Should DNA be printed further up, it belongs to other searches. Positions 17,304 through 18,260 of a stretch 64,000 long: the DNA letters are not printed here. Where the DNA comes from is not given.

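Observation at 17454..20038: Candidate module A: CI/LexA-like repressor + unknown protein convergent with a CpdA-like phosphodiesterase-YhhQ-family transporter operon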

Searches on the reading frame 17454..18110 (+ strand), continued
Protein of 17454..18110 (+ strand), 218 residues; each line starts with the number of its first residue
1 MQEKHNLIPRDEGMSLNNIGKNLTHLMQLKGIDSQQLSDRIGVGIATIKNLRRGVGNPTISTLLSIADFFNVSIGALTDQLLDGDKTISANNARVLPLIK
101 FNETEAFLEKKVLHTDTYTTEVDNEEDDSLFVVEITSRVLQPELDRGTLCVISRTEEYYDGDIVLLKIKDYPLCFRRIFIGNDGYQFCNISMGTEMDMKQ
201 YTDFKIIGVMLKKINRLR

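Call 102: get_annotated_region(hit=H123, flank=6000)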
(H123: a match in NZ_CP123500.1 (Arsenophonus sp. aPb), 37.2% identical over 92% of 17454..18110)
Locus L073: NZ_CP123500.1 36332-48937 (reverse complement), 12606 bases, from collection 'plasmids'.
description: Arsenophonus sp. aPb plasmid paPb1, complete sequence
organism: Arsenophonus sp. aPb (NCBI taxid 3041619)
taxonomy: Bacteria; Pseudomonadota; Gammaproteobacteria; Enterobacterales; Morganellaceae; Arsenophonus; Arsenophonus sp. aPb
host: -; source: Lysandra bellargus; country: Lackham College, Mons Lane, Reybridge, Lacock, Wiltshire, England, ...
typing (MOB-suite, as given by PLSDB): non-mobilizable
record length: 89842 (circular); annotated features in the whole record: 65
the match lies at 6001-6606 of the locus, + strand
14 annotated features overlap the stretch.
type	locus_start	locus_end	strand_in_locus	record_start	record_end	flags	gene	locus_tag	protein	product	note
CDS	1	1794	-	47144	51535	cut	mobF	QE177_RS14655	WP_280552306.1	MobF family relaxase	-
CDS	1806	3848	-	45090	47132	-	traD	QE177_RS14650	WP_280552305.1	type IV conjugative transfer system coupling protein TraD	-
CDS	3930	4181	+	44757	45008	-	-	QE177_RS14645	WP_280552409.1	plasmid stabilization protein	-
CDS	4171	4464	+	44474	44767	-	-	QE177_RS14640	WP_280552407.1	type II toxin-antitoxin system RelE/ParE family toxin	GO:0030541 - plasmid partitioning [Evidence IEA]; GO:0051290 - protein heterotetramerization [Evidence IEA]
CDS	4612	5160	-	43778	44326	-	-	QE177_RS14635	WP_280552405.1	hypothetical protein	-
CDS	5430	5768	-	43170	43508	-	-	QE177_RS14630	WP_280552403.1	type IV conjugative transfer system pilin TraA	-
CDS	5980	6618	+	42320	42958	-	-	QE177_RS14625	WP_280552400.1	helix-turn-helix domain-containing protein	-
CDS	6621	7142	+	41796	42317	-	-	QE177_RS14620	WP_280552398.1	hypothetical protein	-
CDS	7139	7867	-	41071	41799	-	-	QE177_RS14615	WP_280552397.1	metallophosphoesterase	-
CDS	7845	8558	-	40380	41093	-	-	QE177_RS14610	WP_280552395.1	VUT family protein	-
CDS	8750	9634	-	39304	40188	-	-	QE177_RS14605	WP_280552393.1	competence protein CoiA family protein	-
CDS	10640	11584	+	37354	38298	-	-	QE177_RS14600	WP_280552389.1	replication initiator protein A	-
CDS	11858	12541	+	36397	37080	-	-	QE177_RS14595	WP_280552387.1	ParA family protein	-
CDS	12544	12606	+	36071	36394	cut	-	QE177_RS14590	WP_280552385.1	hypothetical protein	-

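Call 106: search_dna_similar(query=window:17454-18110:+, collection=phages, mode=protein, max_rows=10, max_evalue=0.001)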
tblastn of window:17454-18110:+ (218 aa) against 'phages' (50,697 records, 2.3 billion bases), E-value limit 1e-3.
Records with a match: 55; places in all: 55; records where one place covers at least 80% of the query: 1.
Best place of each record, by identity: <60% 55.
By first word of the organism name: Staphylococcus 46; Streptococcus 3; Marinitoga 1; Lacticaseibacillus 1; Phage 1; Lactobacillus 1; Ruminococcus 1; Bacillus 1.
By host as written in the record: Staphylococcus aureus 20; - 6; Staphylococcus aureus KCCM 12103 3; Staphylococcus aureus 1 2; Staphylococcus pseudintermedius 625 2; Marinitoga camini 1197 1; Lacticaseibacillus casei LMG 23550 1; Lactobacillus paracasei 1; and 19 more.
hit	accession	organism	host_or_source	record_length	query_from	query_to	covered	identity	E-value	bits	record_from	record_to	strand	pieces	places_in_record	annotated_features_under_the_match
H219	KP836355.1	Marinitoga camini virus 1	Marinitoga camini 1197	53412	23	214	88%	26.8%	5e-4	46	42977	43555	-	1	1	transcriptional regulator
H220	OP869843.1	Lacticaseibacillus phage R9.2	Lacticaseibacillus casei LMG 23550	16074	18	179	74%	24.9%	3e-8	59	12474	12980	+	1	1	hypothetical protein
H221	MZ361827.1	Phage vB_LmoS_P7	-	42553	16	140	57%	31.3%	4e-4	47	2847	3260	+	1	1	helix turn helix protein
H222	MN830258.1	Lactobacillus phage JNU_P9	Lactobacillus paracasei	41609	18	179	74%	23.7%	3e-6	53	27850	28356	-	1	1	hypothetical protein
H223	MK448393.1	Streptococcus satellite phage Javan276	Streptococcus iniae Si1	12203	16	124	50%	30.3%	1e-4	49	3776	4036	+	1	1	Cro/CI family transcriptional regulator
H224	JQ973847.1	Staphylococcus phage StauST398-3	Staphylococcus aureus 1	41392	19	109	42%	32.3%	5e-5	49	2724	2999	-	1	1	putative repressor protein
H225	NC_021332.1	Staphylococcus phage StauST398-3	Staphylococcus aureus 1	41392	19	109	42%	32.3%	5e-5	49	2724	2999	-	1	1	transcriptional regulator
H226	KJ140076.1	Staphylococcus phage DW2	Staphylococcus aureus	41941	19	109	42%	32.3%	5e-5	49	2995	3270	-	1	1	Xre family transcriptional regulator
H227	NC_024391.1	Staphylococcus phage DW2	Staphylococcus aureus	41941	19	109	42%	32.3%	5e-5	49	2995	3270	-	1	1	transcriptional regulator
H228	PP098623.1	Staphylococcus phage 7094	Staphylococcus aureus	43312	19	109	42%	32.3%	5e-5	49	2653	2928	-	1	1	repressor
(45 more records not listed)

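Call 119: search_solved_structures(query=A10, max_evalue=10, show_alignments=5)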
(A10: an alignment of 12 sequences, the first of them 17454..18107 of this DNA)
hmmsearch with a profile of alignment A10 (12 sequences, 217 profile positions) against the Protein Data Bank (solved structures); distinct sequences matched with E-value up to 10: 44.
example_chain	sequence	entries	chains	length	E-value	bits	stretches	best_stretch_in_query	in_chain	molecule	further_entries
9sf2_A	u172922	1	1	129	1.4e-07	34.5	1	18-83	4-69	Transcriptional regulator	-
2kpj_A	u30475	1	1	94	2e-06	30.7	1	13-83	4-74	SOS-response transcriptional repressor, LexA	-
3b7h_A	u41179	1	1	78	3.4e-05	26.7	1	17-79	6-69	Prophage Lp1 protein 11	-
3op9_A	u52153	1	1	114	3.4e-05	26.7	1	18-83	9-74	Pli0006 protein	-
6jq1_A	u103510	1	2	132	3.6e-05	26.6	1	18-79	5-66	Transcriptional regulator, XRE family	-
1y9q_A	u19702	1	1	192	0.00031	23.5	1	16-83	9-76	transcriptional regulator, HTH_3 family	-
6rnz_A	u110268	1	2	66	0.00044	23.1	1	19-79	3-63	HTH-type transcriptional regulator DdrOC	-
3qq6_A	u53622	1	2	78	0.00046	23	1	12-83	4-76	HTH-type transcriptional regulator sinR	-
3bdn_A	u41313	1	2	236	0.0011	21.8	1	33-211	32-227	Lambda Repressor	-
2wiu_B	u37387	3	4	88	0.0012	21.6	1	23-88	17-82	HTH-TYPE TRANSCRIPTIONAL REGULATOR HIPB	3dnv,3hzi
5k98_B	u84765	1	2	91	0.0013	21.5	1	21-84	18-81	Antitoxin HipB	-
1kca_A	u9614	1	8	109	0.0019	21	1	124-211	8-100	REPRESSOR PROTEIN CI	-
4z5h_A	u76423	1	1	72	0.002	20.9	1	22-74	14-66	Antitoxin HipB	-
6rnx_A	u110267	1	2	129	0.0021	20.8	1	20-79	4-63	HTH-type transcriptional regulator DdrOC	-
6rmq_A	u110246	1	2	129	0.0022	20.8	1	20-79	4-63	HTH-type transcriptional regulator DdrOC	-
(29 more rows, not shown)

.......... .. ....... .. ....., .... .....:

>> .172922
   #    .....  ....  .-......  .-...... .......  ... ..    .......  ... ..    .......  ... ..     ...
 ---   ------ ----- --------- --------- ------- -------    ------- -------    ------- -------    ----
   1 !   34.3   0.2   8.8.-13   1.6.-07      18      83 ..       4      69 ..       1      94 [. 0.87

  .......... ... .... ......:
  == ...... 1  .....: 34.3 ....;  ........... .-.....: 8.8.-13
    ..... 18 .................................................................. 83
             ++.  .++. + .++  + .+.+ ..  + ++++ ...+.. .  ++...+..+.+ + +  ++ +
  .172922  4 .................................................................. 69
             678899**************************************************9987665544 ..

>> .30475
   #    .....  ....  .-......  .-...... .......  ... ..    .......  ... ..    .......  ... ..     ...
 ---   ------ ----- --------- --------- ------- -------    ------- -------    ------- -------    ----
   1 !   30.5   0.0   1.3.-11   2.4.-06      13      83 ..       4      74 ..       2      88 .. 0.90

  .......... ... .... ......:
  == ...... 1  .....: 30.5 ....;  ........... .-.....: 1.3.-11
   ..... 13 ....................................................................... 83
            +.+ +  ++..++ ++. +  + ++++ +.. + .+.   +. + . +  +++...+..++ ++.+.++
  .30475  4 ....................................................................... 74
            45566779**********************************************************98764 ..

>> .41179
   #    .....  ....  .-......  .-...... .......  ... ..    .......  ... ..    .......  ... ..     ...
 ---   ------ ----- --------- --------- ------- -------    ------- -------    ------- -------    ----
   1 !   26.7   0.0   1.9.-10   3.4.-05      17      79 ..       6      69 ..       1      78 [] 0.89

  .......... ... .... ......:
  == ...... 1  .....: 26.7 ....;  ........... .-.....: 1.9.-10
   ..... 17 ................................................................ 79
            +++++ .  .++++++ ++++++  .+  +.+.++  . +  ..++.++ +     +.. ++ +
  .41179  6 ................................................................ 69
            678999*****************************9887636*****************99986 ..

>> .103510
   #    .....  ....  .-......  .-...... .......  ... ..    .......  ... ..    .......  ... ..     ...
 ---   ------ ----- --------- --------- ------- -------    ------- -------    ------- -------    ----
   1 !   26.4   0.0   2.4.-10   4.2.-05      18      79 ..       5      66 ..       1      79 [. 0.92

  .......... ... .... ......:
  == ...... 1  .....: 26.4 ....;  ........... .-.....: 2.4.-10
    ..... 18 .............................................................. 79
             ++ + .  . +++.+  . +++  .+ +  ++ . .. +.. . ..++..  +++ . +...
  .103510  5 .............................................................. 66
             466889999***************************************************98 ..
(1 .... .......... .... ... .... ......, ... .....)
